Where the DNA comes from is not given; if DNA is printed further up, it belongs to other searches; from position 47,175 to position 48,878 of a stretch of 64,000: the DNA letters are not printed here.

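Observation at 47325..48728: Tandem-repeat membrane protein translationally coupled to valS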

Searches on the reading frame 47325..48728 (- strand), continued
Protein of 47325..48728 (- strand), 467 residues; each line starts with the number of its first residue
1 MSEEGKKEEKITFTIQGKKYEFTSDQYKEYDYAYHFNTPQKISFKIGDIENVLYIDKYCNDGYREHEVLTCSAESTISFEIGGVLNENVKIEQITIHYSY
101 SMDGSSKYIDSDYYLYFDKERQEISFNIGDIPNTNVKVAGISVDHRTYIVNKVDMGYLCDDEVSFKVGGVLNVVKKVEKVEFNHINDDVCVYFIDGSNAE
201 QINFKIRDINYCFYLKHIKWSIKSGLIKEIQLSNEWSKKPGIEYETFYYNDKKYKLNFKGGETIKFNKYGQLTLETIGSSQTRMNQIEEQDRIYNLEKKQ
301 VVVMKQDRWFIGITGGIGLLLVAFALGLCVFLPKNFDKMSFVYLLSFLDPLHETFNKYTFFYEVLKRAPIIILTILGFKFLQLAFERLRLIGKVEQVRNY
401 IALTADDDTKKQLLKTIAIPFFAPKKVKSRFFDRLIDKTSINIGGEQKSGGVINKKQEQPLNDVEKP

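Call 43: fold_search(model_id=the predicted structure, library=pdb)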
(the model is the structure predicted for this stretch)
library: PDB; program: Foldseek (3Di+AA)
matches with E <= 10: 470; with E <= 0.001: 0
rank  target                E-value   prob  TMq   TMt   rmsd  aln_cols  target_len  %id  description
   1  8th8_H                4.1e-02  0.15  0.13  0.08  41.3       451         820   10  Linker domain of Nexin-dynein regulatory complex from Tetrahymena thermophila (released 2023-09-20)
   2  3aj6_B                6.4e-02  0.06  0.10  0.12  17.7       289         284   12  HA1 (HA33) mutant F179I of botulinum type C progenitor toxin complexed with N-acetylgalactosamine, bound at site II (released 2011-06-01)
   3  8qe8_A                7.6e-02  0.15  0.13  0.15  16.6       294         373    7  Structure of the non-canonical CTLH E3 substrate receptor WDR26 bound to NMNAT1 substrate (released 2024-05-15)
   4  3emh_A                9.0e-02  0.09  0.11  0.14  16.9       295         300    9  Structural basis of WDR5-MLL interaction (released 2008-10-07)
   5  8fia_A                1.0e-01  0.03  0.07  0.04  21.8       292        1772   11  The structure of fly Teneurin self assembly (released 2023-05-03)
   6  8j07_7                1.1e-01  0.14  0.13  0.11  22.1       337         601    8  96nm repeat of human respiratory doublet microtubule and associated axonemal complexes (released 2023-07-26)
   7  9fqr_Qy               1.2e-01  0.28  0.20  0.17  19.2       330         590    8  96-nm repeat of axonemal doublet microtubules from bovine sperm (released 2025-03-26)
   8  7onh_B                1.2e-01  0.10  0.13  0.16  18.0       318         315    7  Crystal structure of the computationally designed SAKe6BE-L3 protein (released 2022-12-14)
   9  8r8r_B                1.3e-01  0.11  0.12  0.14  15.4       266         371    6  Cryo-EM structure of the human mPSF with PAPOA C-terminus peptide (PAPOAc) (released 2024-04-10)
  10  2co0_A                1.3e-01  0.08  0.11  0.14  16.8       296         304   10  WDR5 and unmodified Histone H3 complex at 2.25 Angstrom (released 2006-07-03)
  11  2h6k_A                1.7e-01  0.07  0.11  0.13  16.3       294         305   10  Histone H3 recognition and presentation by the WDR5 module of the MLL1 complex (released 2006-07-04)
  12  9rsd_7                2.2e-01  0.06  0.10  0.12  17.9       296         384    9  Ternary complex of a charged molecular glue degrader ZZ1-SO2H, BRD4(BD1) neosubstrate, and the CTLH E3 ligase receptor (released 2026-04-08)
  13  8bl3                  2.5e-01  0.18  0.10  0.25  13.1       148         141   11  De novo single-chain immunoglobulin dimer scIg12 (released 2023-10-04)
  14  6wjq_A                2.8e-01  0.11  0.13  0.18  15.2       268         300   11  Crystal structure of WDR5 in complex with the WIN peptide of PDPK1 (released 2021-01-13)
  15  8vbx_A                2.8e-01  0.05  0.11  0.09  16.5       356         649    8  C6 nozzle and fibre complex of the mature bacteriophage PhiM1 particle (released 2024-10-23)
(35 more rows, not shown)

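Call 51: find_encoding_contigs(protein=P0018, flank=6000, max_places=2)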
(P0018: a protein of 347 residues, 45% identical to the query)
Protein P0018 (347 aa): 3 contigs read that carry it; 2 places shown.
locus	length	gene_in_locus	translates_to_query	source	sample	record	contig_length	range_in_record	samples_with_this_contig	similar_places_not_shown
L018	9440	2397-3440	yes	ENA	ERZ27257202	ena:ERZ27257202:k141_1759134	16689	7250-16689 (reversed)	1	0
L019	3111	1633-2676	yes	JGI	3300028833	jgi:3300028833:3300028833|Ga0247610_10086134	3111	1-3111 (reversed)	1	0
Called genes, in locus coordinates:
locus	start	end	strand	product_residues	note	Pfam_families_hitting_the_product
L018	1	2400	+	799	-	?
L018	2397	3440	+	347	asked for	-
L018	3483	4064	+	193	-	-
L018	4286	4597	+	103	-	PF05135:Phage_connect_1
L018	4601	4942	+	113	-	PF05521:Phage_HCP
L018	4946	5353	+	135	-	-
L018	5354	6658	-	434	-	PF10691:DUF2497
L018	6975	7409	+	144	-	PF05443:ROS_MUCR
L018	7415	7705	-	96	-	-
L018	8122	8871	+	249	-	-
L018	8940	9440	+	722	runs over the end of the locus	PF00133:tRNA-synt_1, PF09334:tRNA-synt_1g (faint), PF00133:tRNA-synt_1, PF08264:Anticodon_1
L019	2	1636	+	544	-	?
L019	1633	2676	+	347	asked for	-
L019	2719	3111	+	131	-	?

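Call 52: find_encoding_contigs(protein=P0015, flank=6000, max_places=2)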
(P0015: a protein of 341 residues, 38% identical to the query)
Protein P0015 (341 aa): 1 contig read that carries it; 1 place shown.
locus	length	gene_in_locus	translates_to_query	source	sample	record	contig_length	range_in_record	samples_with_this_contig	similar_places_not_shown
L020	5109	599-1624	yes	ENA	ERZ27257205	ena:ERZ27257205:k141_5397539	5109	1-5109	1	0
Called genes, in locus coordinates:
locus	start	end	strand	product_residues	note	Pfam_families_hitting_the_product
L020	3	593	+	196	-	?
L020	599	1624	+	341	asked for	-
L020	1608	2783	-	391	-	PF00155:Aminotran_1_2, PF01053:Cys_Met_Meta_PP (weak)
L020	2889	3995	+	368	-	PF00437:T2SSE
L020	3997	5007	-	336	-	PF00764:Arginosuc_synth (faint), PF03054:tRNA_Me_trans, PF06508:QueC (weak), PF20259:tRNA_Me_trans_M, PF20258:tRNA_Me_trans_C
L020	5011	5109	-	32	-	?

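Call 53: find_encoding_contigs(protein=P0020, flank=6000, max_places=2)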
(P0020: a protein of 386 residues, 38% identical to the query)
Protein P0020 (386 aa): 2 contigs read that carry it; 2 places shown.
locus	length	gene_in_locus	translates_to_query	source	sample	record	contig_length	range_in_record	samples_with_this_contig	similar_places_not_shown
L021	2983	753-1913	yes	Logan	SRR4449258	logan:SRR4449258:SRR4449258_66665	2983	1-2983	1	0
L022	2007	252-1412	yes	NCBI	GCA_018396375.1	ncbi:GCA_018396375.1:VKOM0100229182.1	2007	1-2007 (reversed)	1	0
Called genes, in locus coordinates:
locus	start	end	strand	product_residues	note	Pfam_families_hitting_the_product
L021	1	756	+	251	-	?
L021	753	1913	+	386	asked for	-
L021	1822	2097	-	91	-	-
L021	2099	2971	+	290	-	PF00892:EamA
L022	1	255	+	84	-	?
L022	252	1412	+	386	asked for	-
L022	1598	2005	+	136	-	?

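Call 69: search_protein_families(library=padloc, proteins=[window:47325-48728:-, P0017, P0020], max_evalue=0.1)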
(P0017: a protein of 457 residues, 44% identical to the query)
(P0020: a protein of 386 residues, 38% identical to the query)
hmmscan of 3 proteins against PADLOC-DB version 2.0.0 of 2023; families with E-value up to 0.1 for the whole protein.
window:47325-48728:- (467 aa): 0 families

P0017 (457 aa): 0 families

P0020 (386 aa): 0 families

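Call 70: search_protein_families(library=phrogs, proteins=[window:47325-48728:-, P0017, P0020], max_evalue=0.1)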
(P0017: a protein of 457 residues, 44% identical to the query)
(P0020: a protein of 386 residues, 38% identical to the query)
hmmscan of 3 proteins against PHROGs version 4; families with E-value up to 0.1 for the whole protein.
window:47325-48728:- (467 aa): 1 family
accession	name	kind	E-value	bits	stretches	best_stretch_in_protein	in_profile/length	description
phrog_24407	-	unknown function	0.0027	18.9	0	283-314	4-35/127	-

P0017 (457 aa): 0 families

P0020 (386 aa): 0 families

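Call 80: search_protein_families(library=pfam, proteins=[L005:9162-9743:+, L020:3-593:+, L014:2995-4632:+], max_evalue=0.05)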
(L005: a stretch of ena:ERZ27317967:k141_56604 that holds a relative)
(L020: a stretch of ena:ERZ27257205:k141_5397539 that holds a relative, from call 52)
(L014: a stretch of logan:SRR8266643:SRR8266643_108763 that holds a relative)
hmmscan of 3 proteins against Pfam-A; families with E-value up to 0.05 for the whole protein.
L005:9162-9743:+ (193 aa): 0 families

L020:3-593:+ (196 aa): 2 families
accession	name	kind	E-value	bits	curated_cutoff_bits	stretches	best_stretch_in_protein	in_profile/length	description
PF03129.25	HGTP_anticodon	-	9.5e-23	80.6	21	1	107-196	1-93/94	Anticodon binding domain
PF00587.30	tRNA-synt_2b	-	3.5e-16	60.2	29.3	1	20-95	104-179/179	tRNA synthetase class II core domain (G, H, P, S and T)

L014:2995-4632:+ (545 aa): 1 family
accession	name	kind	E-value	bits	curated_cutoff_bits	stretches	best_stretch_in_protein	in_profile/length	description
PF13505.12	OMP_b-brl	-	0.048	14.3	28.7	1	413-523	101-171/175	Outer membrane protein beta-barrel domain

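Call 82: search_protein_families(library=ncbifam, proteins=[L020:3-593:+, L018:8940-9440:+, L005:9162-9743:+], max_evalue=0.001)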
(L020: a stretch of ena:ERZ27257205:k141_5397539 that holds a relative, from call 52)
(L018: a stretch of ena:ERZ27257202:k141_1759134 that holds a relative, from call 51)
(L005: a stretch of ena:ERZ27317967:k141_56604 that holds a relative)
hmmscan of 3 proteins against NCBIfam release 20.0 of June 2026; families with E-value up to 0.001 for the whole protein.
L020:3-593:+ (196 aa): 11 families
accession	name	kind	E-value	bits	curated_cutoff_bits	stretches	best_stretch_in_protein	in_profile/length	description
TIGR00418.1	thrS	equivalog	6.5e-75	253.1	383.65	1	2-195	369-562/565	threonine--tRNA ligase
NF003068.0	PRK03991.1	equivalog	5.3e-42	144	484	1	16-196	402-590/613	threonine--tRNA ligase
NF011500.0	PRK14938.1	equivalog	7.7e-18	64.6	362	1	94-195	263-364/387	Ser-tRNA(Thr) hydrolase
TIGR00389.1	glyS_dimeric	equivalog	2.6e-11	42.8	243.3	1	98-196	464-563/565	glycine--tRNA ligase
NF008979.1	PRK12325.1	exception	3.2e-09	36.2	550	1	53-194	290-436/437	proline--tRNA ligase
TIGR00442.1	hisS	equivalog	4.6e-09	35.8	286.75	1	102-186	321-405/406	histidine--tRNA ligase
NF003211.1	PRK04173.1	equivalog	5.9e-08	32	312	1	99-193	358-453/454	glycine--tRNA ligase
NF006625.0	PRK09194.1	equivalog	2.5e-07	30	558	1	49-194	409-558/559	proline--tRNA ligase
NF009085.0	PRK12420.1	equivalog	4.7e-06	26.2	540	1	107-193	340-425/426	histidine--tRNA ligase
TIGR00409.1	proS_fam_II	equivalog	2.2e-05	23.5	306.7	1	103-195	471-566/568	proline--tRNA ligase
TIGR00408.1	proS_fam_I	equivalog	7.4e-05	21.8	437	1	23-196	200-379/475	proline--tRNA ligase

L018:8940-9440:+ (167 aa): 7 families
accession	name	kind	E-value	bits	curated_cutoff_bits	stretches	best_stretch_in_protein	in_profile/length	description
TIGR00392.1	ileS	equivalog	8.3e-40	136.7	621.4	1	28-167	285-417/861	isoleucine--tRNA ligase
NF000258.1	MupB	exception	1.1e-22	79.8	1900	1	28-167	270-394/1033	mupirocin-resistant isoleucine--tRNA ligase MupB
NF000257.1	MupA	exception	3.5e-22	78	1900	1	27-167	268-390/1024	mupirocin-resistant isoleucine--tRNA ligase MupA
NF040702.1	ileS_w_GNAT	exception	1.5e-14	52.7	1999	1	53-167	493-591/1100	isoleucine--tRNA ligase, N-acetyltransferase domain-containing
TIGR00422.1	valS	equivalog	1.1e-09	36.9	612.1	1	54-165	255-350/863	valine--tRNA ligase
NF004349.1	PRK05729.1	equivalog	2.1e-09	36.2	704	1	54-165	249-344/860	valine--tRNA ligase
NF009687.0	PRK13208.1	equivalog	9e-08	30.7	738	1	54-166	254-350/801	valine--tRNA ligase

L005:9162-9743:+ (193 aa): 0 families

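Call 84: find_encoding_contigs(protein=P0016, flank=6000, max_places=3)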
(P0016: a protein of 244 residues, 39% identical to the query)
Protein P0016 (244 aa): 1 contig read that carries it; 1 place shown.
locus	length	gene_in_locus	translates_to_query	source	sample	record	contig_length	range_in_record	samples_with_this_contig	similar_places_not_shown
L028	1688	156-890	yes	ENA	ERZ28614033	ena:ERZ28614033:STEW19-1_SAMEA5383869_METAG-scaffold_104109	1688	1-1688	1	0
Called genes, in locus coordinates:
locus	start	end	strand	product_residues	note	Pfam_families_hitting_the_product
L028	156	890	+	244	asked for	-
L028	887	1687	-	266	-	?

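Call 85: find_encoding_contigs(protein=P0014, flank=6000, max_places=3)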
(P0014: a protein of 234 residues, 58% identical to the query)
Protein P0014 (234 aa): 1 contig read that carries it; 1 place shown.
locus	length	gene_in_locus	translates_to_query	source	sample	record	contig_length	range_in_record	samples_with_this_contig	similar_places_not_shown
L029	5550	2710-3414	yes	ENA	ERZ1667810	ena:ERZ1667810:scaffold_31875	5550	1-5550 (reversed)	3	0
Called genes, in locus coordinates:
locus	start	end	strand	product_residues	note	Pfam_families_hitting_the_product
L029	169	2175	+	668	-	PF00133:tRNA-synt_1, PF09334:tRNA-synt_1g (faint), PF08264:Anticodon_1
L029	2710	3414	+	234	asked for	-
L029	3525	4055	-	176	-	-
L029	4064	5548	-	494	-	?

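Call 96: search_protein_families(library=ncbifam, proteins=[L018:8122-8871:+, L018:7415-7705:-], max_evalue=0.1)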
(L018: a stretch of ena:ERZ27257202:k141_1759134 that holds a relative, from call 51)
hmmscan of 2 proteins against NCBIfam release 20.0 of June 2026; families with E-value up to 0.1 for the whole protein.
L018:8122-8871:+ (249 aa): 0 families

L018:7415-7705:- (96 aa): 0 families

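Call 106: search_dna_similar(query=window:47325-48728:-, collection=plasmids, mode=protein, max_evalue=0.001, max_rows=10)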
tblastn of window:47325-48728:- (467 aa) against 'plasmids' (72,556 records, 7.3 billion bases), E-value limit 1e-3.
No match.
